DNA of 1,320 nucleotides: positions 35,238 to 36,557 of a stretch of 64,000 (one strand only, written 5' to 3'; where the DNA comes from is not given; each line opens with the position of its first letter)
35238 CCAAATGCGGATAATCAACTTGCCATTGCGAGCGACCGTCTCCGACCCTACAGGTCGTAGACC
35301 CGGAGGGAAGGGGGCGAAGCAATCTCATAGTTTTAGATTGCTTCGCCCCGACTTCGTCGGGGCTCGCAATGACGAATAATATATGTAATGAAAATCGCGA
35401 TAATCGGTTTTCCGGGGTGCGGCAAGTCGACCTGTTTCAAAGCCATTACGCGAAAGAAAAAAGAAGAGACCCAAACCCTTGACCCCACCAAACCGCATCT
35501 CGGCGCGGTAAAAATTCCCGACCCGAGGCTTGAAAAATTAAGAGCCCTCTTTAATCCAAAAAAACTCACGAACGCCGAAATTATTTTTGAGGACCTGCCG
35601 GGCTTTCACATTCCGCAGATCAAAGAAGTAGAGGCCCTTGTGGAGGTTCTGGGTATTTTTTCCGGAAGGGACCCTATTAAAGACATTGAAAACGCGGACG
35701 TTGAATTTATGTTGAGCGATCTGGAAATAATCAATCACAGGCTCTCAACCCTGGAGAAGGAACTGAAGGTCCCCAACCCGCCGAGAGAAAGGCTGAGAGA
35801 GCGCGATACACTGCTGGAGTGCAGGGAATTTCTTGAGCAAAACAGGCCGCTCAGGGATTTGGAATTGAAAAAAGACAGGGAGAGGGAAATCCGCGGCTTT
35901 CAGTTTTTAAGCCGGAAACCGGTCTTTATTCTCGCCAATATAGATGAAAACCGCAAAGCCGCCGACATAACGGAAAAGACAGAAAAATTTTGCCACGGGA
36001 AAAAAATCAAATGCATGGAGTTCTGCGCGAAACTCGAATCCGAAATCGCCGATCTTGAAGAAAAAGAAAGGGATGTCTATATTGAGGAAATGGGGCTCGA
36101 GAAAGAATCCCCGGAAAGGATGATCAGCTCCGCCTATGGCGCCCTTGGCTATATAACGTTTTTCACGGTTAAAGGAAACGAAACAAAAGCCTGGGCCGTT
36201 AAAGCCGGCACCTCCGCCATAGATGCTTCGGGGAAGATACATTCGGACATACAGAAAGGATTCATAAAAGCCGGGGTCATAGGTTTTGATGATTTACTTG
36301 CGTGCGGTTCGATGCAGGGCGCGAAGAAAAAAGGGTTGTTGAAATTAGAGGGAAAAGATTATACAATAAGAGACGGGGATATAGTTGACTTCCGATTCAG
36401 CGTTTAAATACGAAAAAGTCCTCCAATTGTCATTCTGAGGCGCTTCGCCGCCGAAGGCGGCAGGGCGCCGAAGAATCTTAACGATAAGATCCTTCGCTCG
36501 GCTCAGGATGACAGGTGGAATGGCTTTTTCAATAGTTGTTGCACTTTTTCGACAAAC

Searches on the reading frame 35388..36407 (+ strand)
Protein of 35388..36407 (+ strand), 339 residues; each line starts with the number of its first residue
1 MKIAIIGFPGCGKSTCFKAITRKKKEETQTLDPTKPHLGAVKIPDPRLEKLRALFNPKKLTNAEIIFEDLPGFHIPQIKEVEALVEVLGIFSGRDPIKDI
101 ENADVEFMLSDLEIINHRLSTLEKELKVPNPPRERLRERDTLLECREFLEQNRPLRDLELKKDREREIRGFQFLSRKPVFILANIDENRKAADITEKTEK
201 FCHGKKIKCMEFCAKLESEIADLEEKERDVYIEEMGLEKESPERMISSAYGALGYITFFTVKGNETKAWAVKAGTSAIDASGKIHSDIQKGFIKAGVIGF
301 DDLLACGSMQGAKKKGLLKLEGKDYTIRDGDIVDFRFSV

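Call 34: search_protein_families(library=pfam, proteins=[window:35388-36407:+], max_evalue=0.001)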
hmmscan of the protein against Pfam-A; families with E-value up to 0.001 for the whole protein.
window:35388-36407:+ (339 aa): 4 families
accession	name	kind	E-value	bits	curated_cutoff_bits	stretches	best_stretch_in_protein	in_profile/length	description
PF06071.19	YchF-GTPase_C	-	1.7e-30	105.4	27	1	256-337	2-83/84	Protein of unknown function (DUF933)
PF02824.27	TGS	-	2.3e-06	28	22.2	1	259-334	4-57/60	TGS domain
PF01926.29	MMR_HSR1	-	6.9e-06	26.6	21.9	1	2-78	1-57/113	50S ribosome-binding GTPase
PF00005.33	ABC_tran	-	0.00033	21.7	25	1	2-100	13-80/137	ABC transporter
